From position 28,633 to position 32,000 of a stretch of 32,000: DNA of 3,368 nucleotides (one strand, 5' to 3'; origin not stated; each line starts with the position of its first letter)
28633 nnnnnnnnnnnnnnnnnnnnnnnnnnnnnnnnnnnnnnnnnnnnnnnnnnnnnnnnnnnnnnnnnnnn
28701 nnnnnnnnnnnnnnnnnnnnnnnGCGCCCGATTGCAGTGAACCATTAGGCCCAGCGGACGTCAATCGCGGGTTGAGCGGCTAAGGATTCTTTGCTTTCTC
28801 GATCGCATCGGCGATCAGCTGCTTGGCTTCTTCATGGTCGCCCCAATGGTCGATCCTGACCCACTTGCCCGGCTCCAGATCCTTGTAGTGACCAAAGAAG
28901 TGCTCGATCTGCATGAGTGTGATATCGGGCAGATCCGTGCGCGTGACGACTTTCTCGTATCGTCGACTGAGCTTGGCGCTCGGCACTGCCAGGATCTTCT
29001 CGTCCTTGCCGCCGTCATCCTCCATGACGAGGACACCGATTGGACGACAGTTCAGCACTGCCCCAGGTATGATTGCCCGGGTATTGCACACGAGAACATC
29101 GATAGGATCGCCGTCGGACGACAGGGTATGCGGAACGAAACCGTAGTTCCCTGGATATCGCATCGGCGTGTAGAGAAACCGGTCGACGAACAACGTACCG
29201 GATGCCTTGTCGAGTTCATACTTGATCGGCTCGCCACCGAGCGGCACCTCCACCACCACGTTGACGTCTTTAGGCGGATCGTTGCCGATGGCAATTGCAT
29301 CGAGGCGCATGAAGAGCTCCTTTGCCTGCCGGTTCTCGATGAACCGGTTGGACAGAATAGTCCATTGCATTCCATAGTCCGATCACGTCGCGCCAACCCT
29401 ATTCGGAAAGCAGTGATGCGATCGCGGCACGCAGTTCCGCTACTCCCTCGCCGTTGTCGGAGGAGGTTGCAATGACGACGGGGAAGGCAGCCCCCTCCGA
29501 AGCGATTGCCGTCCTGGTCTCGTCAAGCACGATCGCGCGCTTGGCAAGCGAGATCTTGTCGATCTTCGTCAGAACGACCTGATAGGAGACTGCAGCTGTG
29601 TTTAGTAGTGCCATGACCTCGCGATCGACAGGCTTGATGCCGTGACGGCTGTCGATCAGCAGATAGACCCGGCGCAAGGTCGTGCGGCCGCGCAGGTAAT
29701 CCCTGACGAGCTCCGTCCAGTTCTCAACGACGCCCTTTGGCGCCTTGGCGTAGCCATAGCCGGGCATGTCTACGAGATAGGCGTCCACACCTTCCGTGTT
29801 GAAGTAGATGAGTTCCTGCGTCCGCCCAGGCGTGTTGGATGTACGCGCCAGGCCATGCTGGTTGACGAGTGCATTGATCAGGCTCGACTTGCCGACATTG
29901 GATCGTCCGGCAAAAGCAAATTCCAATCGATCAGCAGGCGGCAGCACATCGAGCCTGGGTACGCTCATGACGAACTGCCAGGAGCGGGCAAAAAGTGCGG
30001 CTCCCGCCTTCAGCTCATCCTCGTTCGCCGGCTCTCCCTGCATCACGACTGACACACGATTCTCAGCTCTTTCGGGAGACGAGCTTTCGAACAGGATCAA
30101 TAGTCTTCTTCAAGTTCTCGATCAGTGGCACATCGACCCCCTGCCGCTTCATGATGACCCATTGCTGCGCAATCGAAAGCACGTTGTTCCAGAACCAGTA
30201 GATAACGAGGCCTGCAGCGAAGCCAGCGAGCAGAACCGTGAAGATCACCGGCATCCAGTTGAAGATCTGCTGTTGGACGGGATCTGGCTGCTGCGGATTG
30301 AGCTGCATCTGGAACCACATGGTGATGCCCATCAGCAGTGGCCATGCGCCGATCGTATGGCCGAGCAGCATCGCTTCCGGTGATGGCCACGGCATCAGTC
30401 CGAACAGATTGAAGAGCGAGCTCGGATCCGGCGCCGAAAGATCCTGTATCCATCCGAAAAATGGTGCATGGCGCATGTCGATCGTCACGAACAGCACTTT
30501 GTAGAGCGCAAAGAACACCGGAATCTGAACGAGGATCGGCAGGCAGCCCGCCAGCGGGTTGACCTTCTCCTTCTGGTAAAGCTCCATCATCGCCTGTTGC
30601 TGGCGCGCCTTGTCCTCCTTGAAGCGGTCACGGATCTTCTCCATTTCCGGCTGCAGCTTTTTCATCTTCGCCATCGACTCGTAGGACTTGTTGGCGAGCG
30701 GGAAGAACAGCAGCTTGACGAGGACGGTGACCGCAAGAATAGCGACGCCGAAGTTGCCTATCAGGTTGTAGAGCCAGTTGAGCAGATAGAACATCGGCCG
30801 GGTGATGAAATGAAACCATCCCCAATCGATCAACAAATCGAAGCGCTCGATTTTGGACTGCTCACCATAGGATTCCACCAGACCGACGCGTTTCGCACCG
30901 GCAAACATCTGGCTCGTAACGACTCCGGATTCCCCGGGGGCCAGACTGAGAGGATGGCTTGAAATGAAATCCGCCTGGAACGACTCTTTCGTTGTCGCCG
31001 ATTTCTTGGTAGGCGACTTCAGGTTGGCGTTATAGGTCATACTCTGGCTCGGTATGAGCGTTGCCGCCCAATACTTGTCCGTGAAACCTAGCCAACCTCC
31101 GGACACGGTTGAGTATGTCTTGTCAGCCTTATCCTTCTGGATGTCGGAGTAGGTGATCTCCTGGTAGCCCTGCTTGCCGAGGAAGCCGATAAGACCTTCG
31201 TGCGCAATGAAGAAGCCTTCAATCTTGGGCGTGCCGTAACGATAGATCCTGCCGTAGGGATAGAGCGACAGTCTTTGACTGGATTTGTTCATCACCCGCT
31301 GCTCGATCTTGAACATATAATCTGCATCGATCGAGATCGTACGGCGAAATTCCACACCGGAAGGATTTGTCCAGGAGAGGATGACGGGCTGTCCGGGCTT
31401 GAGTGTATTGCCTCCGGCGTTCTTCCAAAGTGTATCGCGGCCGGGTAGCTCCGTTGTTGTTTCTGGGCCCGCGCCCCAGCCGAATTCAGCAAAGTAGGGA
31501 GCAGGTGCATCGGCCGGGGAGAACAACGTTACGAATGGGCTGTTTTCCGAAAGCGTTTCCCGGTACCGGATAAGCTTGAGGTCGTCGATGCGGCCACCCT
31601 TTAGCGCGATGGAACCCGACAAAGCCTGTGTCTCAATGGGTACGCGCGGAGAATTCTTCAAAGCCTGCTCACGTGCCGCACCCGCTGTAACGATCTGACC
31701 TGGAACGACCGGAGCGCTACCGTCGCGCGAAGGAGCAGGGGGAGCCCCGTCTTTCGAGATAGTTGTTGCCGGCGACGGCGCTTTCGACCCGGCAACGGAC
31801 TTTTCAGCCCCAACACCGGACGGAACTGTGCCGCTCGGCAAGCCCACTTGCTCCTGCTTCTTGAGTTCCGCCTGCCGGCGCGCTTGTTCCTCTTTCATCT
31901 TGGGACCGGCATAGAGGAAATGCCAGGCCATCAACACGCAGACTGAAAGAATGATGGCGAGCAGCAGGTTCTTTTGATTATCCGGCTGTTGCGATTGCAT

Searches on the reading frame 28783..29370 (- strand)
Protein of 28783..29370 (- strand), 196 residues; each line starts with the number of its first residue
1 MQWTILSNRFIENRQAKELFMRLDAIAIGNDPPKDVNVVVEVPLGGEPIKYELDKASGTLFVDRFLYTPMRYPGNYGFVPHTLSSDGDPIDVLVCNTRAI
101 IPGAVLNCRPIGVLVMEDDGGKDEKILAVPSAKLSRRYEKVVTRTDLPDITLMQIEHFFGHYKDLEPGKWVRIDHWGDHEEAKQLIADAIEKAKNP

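Call 80: search_protein_families(library=pfam, proteins=[window:28783-29370:-], max_evalue=0.001)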
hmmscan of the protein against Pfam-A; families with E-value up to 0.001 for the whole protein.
window:28783-29370:- (196 aa): 1 family
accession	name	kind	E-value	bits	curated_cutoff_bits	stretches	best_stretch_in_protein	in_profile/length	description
PF00719.24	Pyrophosphatase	-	6.3e-56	188.9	23.5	1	38-193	1-152/153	Inorganic pyrophosphatase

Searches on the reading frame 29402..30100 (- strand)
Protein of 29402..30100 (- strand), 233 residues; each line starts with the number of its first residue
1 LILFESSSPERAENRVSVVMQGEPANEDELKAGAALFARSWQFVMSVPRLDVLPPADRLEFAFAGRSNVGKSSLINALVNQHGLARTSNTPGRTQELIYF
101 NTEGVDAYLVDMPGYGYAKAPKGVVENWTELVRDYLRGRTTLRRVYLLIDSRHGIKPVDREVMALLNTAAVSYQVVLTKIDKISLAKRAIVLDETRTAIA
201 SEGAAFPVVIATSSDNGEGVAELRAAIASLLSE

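Call 80: search_protein_families(library=pfam, proteins=[window:29402-30100:-], max_evalue=0.001)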
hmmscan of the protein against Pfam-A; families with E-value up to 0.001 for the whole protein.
window:29402-30100:- (233 aa): 4 families
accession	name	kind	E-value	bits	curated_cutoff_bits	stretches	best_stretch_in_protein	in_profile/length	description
PF01926.29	MMR_HSR1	-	8.6e-21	74.6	21.9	1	61-179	2-113/113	50S ribosome-binding GTPase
PF00009.33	GTP_EFTU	-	1.4e-08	35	26.5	1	138-231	89-186/188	Elongation factor Tu GTP binding domain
PF03193.22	RsgA_GTPase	-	4.8e-08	33.5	30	1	62-114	110-167/174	RsgA GTPase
PF02421.24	FeoB_N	-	5e-08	33.1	27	1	60-226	2-155/156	Ferrous iron transport protein B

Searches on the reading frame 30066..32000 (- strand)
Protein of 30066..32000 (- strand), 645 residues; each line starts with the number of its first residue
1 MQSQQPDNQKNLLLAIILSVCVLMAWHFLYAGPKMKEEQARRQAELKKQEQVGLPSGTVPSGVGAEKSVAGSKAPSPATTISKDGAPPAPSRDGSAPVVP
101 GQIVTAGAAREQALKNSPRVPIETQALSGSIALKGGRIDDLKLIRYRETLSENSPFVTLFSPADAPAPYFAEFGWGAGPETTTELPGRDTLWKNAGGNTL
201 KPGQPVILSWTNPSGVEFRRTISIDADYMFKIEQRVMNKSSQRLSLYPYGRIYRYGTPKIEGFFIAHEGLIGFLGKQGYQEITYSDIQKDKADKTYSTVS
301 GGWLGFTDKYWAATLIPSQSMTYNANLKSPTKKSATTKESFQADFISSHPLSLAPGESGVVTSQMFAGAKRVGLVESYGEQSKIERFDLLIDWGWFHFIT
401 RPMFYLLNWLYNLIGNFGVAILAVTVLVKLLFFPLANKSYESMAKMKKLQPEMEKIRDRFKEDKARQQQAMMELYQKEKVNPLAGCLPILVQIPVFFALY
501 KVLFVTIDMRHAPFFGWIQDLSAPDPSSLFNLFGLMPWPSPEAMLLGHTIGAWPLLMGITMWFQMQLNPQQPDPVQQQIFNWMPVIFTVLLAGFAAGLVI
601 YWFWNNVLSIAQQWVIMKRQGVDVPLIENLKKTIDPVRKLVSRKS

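Call 80: search_protein_families(library=pfam, proteins=[window:30066-32000:-], max_evalue=0.001)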
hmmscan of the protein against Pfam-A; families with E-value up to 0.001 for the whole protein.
window:30066-32000:- (645 aa): 2 families
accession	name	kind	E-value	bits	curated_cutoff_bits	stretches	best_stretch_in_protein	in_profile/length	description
PF14849.12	YidC_periplas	-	8.4e-78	262.6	24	1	119-406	1-283/283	YidC periplasmic domain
PF02096.25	60KD_IMP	-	7.4e-64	215.1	35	1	417-618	1-163/163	60Kd inner membrane protein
